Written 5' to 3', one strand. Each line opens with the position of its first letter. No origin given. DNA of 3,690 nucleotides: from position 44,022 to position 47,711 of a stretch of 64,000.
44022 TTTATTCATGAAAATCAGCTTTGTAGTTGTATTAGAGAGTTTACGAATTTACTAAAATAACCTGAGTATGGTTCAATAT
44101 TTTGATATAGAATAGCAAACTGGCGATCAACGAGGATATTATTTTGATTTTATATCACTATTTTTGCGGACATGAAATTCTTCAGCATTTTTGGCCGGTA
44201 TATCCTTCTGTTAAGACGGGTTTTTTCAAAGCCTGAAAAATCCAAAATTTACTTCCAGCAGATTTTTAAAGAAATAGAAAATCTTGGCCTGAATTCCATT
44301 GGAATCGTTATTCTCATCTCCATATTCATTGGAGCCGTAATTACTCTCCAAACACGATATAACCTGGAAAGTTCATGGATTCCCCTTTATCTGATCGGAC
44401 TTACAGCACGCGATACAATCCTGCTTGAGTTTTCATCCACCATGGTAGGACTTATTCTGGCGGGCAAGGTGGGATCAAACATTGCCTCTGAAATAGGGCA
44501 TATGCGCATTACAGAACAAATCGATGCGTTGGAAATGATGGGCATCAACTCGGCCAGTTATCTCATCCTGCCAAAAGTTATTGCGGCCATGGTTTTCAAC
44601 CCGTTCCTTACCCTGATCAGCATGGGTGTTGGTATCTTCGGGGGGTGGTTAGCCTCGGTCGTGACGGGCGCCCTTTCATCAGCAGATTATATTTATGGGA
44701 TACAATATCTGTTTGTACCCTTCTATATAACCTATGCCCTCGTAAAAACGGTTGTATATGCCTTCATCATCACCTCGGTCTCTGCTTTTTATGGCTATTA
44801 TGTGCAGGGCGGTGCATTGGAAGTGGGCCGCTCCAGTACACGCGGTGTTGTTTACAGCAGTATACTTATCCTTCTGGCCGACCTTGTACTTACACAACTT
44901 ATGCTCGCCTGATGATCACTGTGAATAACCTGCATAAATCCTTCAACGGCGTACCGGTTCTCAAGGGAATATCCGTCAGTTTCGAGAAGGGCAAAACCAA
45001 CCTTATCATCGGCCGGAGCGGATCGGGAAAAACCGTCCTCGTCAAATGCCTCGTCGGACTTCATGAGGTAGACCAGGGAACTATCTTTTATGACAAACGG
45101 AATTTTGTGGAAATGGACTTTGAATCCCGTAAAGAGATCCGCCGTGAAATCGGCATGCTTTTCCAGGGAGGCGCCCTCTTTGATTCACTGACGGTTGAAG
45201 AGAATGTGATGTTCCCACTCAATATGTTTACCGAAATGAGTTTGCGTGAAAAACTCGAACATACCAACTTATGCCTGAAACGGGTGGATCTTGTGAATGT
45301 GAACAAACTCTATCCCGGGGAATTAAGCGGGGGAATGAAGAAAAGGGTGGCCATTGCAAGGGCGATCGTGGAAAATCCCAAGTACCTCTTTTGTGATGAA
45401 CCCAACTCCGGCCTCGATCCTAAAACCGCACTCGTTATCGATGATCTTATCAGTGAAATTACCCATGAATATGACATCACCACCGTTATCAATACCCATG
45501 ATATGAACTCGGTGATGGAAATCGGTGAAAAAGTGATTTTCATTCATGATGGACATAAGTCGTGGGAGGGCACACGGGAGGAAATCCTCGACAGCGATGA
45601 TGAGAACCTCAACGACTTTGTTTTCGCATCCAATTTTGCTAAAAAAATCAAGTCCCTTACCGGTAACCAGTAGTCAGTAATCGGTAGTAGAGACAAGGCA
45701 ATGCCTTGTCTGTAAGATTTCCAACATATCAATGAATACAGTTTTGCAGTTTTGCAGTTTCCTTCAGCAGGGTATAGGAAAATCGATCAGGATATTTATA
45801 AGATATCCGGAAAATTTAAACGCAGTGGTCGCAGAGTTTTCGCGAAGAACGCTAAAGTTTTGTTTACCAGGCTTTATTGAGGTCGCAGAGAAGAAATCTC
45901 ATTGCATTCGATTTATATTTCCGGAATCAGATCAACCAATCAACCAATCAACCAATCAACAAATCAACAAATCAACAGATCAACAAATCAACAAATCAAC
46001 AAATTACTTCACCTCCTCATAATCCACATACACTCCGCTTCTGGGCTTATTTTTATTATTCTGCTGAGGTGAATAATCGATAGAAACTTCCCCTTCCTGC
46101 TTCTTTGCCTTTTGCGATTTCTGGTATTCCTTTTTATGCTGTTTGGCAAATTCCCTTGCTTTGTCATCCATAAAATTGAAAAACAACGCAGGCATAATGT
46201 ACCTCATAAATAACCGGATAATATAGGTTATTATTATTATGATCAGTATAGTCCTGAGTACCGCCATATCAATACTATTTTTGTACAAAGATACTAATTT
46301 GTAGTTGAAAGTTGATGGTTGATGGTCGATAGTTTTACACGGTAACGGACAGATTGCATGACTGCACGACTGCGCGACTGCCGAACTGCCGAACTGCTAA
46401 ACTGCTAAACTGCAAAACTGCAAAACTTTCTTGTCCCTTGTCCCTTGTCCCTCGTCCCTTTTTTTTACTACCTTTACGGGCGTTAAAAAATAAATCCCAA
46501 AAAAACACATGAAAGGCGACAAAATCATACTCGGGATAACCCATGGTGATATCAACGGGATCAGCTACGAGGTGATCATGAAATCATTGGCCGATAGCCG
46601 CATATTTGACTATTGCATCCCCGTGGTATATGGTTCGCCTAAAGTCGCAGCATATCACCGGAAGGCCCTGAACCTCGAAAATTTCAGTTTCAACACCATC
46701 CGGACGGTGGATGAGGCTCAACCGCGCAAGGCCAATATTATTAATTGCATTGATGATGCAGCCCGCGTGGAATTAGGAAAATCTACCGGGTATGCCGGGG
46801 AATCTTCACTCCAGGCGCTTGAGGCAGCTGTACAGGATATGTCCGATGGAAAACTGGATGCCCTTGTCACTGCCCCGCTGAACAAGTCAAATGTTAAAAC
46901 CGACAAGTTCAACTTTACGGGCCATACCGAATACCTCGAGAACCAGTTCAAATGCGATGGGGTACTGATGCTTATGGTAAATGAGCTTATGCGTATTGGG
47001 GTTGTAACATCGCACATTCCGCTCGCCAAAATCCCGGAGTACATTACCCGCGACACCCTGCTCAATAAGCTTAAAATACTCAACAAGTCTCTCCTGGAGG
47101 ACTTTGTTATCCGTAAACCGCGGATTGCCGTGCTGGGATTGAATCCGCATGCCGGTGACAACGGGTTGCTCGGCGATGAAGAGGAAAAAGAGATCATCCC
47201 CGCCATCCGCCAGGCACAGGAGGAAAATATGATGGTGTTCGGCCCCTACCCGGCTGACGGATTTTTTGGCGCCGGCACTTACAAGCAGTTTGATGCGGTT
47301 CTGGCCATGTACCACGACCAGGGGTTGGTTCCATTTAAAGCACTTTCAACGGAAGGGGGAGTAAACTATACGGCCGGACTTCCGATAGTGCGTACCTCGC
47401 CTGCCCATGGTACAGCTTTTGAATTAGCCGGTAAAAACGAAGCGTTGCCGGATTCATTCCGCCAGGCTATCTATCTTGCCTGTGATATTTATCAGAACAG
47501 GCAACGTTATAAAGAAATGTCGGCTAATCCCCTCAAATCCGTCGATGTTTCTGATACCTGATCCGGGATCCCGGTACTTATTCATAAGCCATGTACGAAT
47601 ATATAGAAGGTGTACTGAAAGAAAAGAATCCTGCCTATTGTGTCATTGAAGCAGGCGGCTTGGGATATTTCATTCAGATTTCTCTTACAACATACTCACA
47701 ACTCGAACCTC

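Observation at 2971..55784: The heptamer/octamer arrays are polar with respect to the flanking genes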

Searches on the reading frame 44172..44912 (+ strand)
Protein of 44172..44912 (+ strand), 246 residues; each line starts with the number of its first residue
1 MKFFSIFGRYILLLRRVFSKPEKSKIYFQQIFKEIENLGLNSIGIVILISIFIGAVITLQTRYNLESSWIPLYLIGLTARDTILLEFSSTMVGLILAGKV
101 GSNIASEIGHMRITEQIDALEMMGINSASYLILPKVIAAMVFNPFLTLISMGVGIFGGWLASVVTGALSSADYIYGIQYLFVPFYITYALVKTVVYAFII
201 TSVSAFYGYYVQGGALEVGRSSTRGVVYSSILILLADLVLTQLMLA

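Call 22: search_protein_families(library=pfam, proteins=[window:44172-44912:+])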
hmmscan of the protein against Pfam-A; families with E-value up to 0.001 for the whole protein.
window:44172-44912:+ (246 aa): 1 family
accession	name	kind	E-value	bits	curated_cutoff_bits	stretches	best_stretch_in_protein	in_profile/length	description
PF02405.21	MlaE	-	9.8e-66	221.8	22.5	1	32-243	2-212/212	Permease MlaE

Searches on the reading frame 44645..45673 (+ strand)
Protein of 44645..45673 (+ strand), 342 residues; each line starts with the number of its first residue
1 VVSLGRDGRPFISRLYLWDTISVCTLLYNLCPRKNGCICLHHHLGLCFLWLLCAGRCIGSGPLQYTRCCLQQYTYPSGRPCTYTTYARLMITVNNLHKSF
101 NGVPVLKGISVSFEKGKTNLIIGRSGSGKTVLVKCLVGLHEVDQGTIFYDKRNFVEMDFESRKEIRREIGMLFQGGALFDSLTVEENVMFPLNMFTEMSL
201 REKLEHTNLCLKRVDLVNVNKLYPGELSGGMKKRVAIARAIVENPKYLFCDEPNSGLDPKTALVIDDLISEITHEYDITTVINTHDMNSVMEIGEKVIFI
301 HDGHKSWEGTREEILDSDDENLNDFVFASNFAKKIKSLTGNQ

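Call 22: search_protein_families(library=pfam, proteins=[window:44645-45673:+])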
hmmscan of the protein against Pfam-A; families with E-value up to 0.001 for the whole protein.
window:44645-45673:+ (342 aa): 3 families
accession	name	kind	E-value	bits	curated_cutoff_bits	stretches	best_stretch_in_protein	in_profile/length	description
PF00005.33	ABC_tran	-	7.1e-32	111.3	25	1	106-254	1-136/137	ABC transporter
PF13304.12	AAA_21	-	1.3e-07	32.4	27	0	119-204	2-88/304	AAA domain, putative AbiEii toxin, Type IV TA system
PF13401.12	AAA_22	-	0.00032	21.5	27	1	120-178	9-63/130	AAA domain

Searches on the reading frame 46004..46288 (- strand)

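Call 22: search_protein_families(library=pfam, proteins=[window:46004-46288:-])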
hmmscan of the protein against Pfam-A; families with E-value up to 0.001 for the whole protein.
window:46004-46288:- (94 aa): 2 families
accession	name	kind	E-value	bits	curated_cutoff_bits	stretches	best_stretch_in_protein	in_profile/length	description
PF16118.10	DUF4834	-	9.1e-10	39.8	27.8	1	8-94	1-99/99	Domain of unknown function (DUF4834)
PF04547.17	Anoctamin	-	0.00066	19.1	28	1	4-80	248-319/460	Calcium-activated chloride channel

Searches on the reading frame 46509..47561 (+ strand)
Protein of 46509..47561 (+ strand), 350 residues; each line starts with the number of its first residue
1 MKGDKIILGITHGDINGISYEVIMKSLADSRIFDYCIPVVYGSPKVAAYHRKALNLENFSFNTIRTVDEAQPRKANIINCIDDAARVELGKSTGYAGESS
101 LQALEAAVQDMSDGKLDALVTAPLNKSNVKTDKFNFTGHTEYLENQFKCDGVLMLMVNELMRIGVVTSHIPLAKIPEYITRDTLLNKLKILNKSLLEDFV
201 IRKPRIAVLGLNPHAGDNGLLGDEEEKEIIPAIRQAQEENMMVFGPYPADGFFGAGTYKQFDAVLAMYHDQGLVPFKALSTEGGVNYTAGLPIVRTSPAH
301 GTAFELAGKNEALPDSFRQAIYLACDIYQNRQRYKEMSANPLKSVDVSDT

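Call 22: search_protein_families(library=pfam, proteins=[window:46509-47561:+])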
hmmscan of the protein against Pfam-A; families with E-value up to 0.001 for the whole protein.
window:46509-47561:+ (350 aa): 1 family
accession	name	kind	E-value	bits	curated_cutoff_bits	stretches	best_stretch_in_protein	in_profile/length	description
PF04166.17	PdxA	-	4.4e-111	371.3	27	1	35-324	2-286/286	Pyridoxal phosphate biosynthetic protein PdxA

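Call 68: find_homologous_proteins(query=window:46509-47561:+, max_evalue=1e-80)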
Query window:46509-47561:+ (350 aa): 7963 proteins with E <= 1e-80 among 8000 candidates; the best 120 are listed.
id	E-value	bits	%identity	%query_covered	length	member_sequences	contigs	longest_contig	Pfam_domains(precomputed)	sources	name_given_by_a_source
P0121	1.6e-219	746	95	100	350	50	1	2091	PF04166.18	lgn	-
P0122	1.3e-218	743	94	100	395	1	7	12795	PF04166.18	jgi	jgi:4-hydroxythreonine-4-phosphate dehydrogenase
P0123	4.1e-207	705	89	100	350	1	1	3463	PF04166.18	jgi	jgi:4-hydroxythreonine-4-phosphate dehydrogenase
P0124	1.4e-203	693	87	100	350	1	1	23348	PF04166.18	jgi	jgi:4-hydroxythreonine-4-phosphate dehydrogenase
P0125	2.1e-203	693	87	100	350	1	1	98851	PF04166.18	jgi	jgi:4-hydroxythreonine-4-phosphate dehydrogenase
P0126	6.4e-201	685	86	100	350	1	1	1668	PF04166.18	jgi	jgi:4-hydroxythreonine-4-phosphate dehydrogenase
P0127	4.2e-200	682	85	100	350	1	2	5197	PF04166.18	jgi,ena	jgi:4-hydroxythreonine-4-phosphate dehydrogenase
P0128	8.3e-200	681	86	100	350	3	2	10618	PF04166.18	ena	-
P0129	3.5e-198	676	83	100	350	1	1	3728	PF04166.18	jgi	jgi:4-hydroxythreonine-4-phosphate dehydrogenase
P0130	4.0e-196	669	81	100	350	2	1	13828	PF04166.18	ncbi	-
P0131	4.4e-196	669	84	100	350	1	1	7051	PF04166.18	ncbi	-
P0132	2.2e-195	666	82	100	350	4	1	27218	PF04166.18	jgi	jgi:4-hydroxythreonine-4-phosphate dehydrogenase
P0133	1.6e-193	660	82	100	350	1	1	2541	PF04166.18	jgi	-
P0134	1.1e-192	658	80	100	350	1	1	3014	PF04166.18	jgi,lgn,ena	-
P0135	5.0e-192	655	83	99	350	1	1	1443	PF04166.18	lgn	-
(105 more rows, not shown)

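Call 69: find_encoding_contigs(protein=P0122, flank=10000, max_places=7)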
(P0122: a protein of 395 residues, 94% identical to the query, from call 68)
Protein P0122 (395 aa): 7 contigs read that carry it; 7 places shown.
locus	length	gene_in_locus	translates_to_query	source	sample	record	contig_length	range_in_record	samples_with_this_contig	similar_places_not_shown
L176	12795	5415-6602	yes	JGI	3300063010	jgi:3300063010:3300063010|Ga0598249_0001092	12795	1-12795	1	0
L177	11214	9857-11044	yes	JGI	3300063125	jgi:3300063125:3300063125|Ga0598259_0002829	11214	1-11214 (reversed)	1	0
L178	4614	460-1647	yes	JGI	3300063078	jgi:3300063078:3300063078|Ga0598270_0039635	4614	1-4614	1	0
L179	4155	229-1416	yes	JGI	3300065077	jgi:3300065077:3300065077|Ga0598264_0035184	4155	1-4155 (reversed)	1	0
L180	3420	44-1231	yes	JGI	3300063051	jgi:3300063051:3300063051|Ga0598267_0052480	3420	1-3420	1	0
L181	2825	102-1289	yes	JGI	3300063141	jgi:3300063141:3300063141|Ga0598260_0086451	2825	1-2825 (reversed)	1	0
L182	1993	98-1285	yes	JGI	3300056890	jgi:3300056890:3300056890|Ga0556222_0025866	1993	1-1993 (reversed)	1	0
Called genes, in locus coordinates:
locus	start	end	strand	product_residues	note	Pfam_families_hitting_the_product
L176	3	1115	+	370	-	?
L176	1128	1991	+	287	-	PF19841:GldN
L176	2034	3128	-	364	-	PF00483:NTP_transferase, PF12804:NTP_transf_3, PF22640:ManC_GMP_beta-helix (weak)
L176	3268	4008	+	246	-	PF02405:MlaE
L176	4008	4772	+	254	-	PF00005:ABC_tran, PF13304:AAA_21 (faint)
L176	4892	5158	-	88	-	PF16118:DUF4834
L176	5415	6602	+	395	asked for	PF04166:PdxA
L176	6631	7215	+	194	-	PF01330:RuvA_N, PF14520:HHH_5, PF07499:RuvA_C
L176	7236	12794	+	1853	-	?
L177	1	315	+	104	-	?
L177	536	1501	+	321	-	PF11751:PorP_SprF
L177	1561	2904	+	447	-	PF03781:FGE-sulfatase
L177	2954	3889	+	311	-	PF22827:GldL_N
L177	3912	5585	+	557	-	PF12081:GldM_1st, PF21601:GldM_2nd, PF21602:GldM_3rd, PF12080:GldM_4th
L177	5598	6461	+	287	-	PF19841:GldN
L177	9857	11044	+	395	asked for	PF04166:PdxA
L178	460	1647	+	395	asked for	PF04166:PdxA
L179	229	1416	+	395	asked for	PF04166:PdxA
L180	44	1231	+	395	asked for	PF04166:PdxA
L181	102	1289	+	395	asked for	PF04166:PdxA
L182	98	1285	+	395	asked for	PF04166:PdxA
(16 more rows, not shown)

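Call 70: find_encoding_contigs(protein=P0125, flank=10000, max_places=2)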
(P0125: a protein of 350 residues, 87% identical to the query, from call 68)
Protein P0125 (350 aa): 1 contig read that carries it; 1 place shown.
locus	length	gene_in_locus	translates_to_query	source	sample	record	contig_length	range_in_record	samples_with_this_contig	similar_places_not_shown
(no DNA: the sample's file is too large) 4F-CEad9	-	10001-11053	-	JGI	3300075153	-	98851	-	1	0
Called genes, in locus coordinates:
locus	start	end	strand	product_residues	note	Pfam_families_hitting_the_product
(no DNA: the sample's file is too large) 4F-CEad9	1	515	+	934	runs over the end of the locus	PF11832:DUF3352 (weak), PF13570:Beta-prop_ACSF4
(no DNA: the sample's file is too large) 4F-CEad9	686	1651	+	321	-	PF11751:PorP_SprF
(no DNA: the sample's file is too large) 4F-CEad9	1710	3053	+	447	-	PF03781:FGE-sulfatase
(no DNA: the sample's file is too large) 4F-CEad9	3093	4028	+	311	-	PF22827:GldL_N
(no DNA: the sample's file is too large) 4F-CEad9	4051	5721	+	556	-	PF12081:GldM_1st, PF21601:GldM_2nd, PF21602:GldM_3rd, PF12080:GldM_4th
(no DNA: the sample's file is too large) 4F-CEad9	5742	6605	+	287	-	PF19841:GldN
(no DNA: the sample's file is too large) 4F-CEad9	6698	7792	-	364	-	PF00483:NTP_transferase, PF12804:NTP_transf_3, PF22640:ManC_GMP_beta-helix (weak)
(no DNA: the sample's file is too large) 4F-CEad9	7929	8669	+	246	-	PF02405:MlaE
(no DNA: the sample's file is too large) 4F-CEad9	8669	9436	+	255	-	PF00005:ABC_tran, PF13304:AAA_21 (faint)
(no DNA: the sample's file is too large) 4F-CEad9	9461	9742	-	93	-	PF16118:DUF4834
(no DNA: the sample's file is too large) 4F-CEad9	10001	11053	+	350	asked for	PF04166:PdxA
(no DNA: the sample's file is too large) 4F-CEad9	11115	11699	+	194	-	PF01330:RuvA_N, PF14520:HHH_5, PF07499:RuvA_C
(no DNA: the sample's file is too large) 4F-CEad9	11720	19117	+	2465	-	PF14349:SprA_N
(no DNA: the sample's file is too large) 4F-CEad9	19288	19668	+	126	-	PF01597:GCV_H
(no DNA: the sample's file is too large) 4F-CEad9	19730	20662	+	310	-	PF13444:Acetyltransf_5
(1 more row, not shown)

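Call 71: find_encoding_contigs(protein=P0124, flank=10000, max_places=2)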
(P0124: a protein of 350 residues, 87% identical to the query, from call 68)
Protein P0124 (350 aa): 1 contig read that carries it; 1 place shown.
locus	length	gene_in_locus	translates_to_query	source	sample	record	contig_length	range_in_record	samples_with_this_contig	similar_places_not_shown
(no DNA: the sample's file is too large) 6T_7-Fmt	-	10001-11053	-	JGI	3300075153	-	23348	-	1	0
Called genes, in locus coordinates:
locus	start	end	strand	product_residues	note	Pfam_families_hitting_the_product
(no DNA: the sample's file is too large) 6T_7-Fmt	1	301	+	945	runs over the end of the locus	PF11832:DUF3352 (faint), PF13570:Beta-prop_ACSF4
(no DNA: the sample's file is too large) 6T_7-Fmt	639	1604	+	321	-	PF11751:PorP_SprF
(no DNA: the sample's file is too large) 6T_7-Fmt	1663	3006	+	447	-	PF03781:FGE-sulfatase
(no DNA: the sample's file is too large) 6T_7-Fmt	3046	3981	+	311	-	PF22827:GldL_N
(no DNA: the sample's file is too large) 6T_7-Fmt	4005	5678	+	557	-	PF12081:GldM_1st, PF21601:GldM_2nd, PF21602:GldM_3rd, PF12080:GldM_4th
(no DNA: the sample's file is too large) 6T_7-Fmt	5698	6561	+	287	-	PF19841:GldN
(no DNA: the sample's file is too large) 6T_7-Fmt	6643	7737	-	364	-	PF00483:NTP_transferase, PF12804:NTP_transf_3, PF22640:ManC_GMP_beta-helix (weak)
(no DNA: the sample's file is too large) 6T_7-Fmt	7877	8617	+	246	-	PF02405:MlaE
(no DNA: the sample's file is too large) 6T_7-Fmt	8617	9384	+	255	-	PF00005:ABC_tran, PF13304:AAA_21 (faint)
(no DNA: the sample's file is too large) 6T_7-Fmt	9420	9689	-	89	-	PF16118:DUF4834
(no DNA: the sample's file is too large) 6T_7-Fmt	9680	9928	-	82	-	-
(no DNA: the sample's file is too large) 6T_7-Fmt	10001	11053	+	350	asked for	PF04166:PdxA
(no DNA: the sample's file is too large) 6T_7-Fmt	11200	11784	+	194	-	PF01330:RuvA_N, PF14520:HHH_5, PF07499:RuvA_C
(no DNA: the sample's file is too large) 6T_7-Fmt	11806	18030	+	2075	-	?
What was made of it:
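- The mlaF-DUF4834 gap is 330 nt here, 91-119 nt in 94% relatives and 24-35 nt in 87% relatives (calls 69-71).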
